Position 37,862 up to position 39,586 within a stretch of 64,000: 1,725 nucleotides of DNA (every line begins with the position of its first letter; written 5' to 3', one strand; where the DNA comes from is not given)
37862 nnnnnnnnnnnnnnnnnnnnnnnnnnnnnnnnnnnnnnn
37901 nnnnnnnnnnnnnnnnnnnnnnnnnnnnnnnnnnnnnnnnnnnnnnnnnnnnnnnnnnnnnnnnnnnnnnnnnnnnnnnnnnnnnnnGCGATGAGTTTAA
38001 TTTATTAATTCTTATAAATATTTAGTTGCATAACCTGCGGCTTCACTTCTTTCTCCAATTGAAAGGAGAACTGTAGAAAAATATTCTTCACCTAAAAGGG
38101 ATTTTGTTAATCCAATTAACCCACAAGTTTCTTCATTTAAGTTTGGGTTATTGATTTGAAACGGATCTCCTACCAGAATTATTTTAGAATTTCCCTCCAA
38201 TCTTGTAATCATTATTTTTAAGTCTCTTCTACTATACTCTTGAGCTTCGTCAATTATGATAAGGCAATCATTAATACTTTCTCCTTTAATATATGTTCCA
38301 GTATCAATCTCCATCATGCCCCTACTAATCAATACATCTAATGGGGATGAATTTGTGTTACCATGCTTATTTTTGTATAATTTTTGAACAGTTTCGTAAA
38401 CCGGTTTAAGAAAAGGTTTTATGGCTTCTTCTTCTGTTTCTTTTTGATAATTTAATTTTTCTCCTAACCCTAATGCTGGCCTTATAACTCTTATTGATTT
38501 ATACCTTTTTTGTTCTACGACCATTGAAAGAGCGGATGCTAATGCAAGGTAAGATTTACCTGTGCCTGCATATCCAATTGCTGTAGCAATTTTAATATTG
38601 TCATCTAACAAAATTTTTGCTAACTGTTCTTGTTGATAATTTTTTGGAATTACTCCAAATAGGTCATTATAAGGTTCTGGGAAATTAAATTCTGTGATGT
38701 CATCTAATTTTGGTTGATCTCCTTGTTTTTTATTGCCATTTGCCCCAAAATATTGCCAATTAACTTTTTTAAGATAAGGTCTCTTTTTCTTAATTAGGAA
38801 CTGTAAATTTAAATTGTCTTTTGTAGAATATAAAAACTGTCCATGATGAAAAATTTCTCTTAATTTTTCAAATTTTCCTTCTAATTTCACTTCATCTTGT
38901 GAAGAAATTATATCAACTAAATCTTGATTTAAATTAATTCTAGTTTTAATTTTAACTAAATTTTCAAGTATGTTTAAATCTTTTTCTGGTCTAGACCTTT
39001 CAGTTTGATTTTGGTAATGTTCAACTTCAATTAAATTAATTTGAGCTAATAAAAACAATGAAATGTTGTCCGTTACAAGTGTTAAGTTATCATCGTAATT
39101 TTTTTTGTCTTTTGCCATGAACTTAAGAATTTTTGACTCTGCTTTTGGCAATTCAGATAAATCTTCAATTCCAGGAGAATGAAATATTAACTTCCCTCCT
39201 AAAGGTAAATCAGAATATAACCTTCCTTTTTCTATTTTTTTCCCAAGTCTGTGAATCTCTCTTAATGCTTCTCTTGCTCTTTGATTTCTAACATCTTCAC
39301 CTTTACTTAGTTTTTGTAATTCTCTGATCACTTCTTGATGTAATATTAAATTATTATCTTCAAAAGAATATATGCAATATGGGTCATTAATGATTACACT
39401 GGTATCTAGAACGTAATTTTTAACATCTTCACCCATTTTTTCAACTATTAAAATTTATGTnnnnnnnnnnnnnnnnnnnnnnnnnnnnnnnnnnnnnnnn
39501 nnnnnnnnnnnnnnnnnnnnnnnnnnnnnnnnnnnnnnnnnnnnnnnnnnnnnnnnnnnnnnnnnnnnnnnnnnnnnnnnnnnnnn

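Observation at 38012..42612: Rad50 (with zinc hook) lacks an adjacent Mre11 and is followed by an unknown 204-aa protein and a PIN-PhoH ATPase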

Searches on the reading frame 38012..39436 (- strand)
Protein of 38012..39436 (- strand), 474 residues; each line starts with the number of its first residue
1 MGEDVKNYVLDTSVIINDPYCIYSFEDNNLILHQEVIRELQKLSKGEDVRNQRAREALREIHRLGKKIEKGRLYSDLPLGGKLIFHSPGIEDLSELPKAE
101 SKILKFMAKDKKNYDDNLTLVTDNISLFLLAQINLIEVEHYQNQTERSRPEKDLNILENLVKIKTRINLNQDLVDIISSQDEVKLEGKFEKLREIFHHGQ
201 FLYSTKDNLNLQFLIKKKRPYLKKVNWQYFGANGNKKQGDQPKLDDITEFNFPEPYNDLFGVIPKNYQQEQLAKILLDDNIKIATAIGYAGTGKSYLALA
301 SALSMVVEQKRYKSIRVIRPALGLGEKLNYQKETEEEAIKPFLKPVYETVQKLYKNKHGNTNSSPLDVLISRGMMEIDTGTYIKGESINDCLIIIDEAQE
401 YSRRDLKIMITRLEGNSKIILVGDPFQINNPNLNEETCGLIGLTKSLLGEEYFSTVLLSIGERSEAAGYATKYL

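Call 3: search_protein_families(library=pfam, proteins=[window:38012-39436:-], max_evalue=0.1)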
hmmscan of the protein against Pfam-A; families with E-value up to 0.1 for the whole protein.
window:38012-39436:- (474 aa): 7 families
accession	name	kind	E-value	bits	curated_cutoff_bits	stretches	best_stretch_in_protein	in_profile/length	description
PF02562.22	PhoH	-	8e-38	130.4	27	1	262-458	2-186/205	PhoH-like protein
PF13638.12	PIN_4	-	3.2e-15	57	21.9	1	8-142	1-132/132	PIN domain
PF13604.12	AAA_30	-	3.9e-09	37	27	1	266-428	3-128/191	AAA domain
PF13245.12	AAA_19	-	2.9e-05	24.7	25.1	1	282-428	12-129/134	AAA domain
PF01443.25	Viral_helicase1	-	0.0015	18.8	21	1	392-433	62-102/228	Viral superfamily 1 RNA helicase core domain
PF13401.12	AAA_22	-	0.0059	17.4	27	1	283-427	7-125/130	AAA domain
PF09848.15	SLFN-g3_helicase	-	0.093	12.4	24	0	286-402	6-92/354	Schlafen group 3, DNA/RNA helicase domain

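Call 4: search_protein_families(library=padloc, proteins=[window:38012-39436:-], max_evalue=0.1)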
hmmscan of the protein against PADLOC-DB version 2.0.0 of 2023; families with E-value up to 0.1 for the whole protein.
window:38012-39436:- (474 aa): 4 families
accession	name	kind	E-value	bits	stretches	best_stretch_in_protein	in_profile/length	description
PDLC05065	PDC-S68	-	0.00086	15.1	1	390-428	704-742/1221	-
PDLC00138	GajB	-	0.0022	14.8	1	392-427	223-259/581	UrvD helicase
PDLC00148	GajB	-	0.0074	13.3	1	393-428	153-188/369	UrvD helicase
PDLC00136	GajB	-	0.045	10.6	1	393-427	210-244/570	UrvD helicase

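Call 5: search_protein_families(library=ncbifam, proteins=[window:38012-39436:-], max_evalue=0.1)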
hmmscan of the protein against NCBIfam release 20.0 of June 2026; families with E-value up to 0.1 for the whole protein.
window:38012-39436:- (474 aa): 6 families
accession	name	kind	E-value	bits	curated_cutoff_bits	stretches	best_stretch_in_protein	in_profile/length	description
NF053827.1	RNA5-3helPhoH2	equivalog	6.2e-42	144.1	680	2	257-472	213-421/427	RNA 5'-3' helicase PhoH2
NF007827.1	PRK10536.1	equivalog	1.3e-16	60.7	380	1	253-432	40-211/253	phosphate starvation-inducible protein PhoH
TIGR02768.1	TraA_Ti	equivalog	0.0015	16.9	590.45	0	279-299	373-393/751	Ti-type conjugative transfer relaxase TraA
NF010335.0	PRK13764.1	equivalog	0.021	13.4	340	1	5-146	3-135/613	ATPase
NF038214.1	IS21_help_AAA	equivalog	0.095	12.4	200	0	285-313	94-122/232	IS21-like element helper ATPase IstB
NF010464.0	PRK13889.1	subfamily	0.095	10.5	1015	0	268-297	351-378/992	conjugal transfer relaxase TraA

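Call 36: find_related_loci(query=A2, collection=metagenome_contigs, flank=7000)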
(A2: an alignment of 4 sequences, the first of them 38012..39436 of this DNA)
Query A2 (474 aa) in metagenome_contigs; peptide patterns used: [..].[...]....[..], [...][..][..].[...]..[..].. (x = any residue, [..] = any of these).
600 stretches matched a pattern (row limit reached: there are more); 548 encode a relative of the query (tblastn E <= 1e-3); the best 80 are kept; 80 distinct loci.
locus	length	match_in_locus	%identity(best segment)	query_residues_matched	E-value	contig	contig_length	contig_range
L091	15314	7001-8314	31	6-474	4e-52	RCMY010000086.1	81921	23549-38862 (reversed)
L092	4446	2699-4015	29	5-474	4e-50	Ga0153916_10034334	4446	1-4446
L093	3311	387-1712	29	2-474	2e-49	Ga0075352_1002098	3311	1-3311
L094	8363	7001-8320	28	2-474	3e-44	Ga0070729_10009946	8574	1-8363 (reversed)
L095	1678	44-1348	27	6-474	7e-45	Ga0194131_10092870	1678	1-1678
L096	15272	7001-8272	27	6-464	1e-43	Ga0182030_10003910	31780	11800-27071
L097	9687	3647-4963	27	5-474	5e-43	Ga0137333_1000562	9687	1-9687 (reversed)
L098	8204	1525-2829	28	6-474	9e-43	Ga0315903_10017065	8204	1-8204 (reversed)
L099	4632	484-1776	31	19-474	4e-42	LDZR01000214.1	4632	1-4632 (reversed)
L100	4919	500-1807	38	5-474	1e-41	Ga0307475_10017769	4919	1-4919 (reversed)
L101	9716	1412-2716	27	6-474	3e-41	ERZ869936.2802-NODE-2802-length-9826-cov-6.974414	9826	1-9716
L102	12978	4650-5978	37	6-474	1e-40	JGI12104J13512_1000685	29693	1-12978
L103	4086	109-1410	28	6-474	4e-40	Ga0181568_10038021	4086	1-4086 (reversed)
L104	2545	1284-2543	35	6-465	5e-40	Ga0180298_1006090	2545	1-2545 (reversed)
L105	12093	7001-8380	26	8-474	1e-39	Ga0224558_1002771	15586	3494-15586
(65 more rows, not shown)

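Call 75: search_protein_families(library=phrogs, proteins=[window:38012-39436:-], max_evalue=0.01)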
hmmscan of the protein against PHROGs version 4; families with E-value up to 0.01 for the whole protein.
window:38012-39436:- (474 aa): 5 families
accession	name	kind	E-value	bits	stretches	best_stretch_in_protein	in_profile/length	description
phrog_2765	-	other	8.3e-65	220.3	1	5-472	2-441/443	PhoH-like phosphate starvation-inducible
phrog_170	-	other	8.8e-39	134.8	1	251-460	62-261/323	PhoH-like phosphate starvation-inducible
phrog_325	-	DNA, RNA and nucleotide metabolism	7.5e-10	38.7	1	386-464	572-643/986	Dda-like helicase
phrog_32482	-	other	0.0002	21.2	1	290-427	404-533/589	PhoH-like phosphate starvation-inducible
phrog_979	-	head and packaging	0.0065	16.2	0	262-418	151-293/642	terminase large subunit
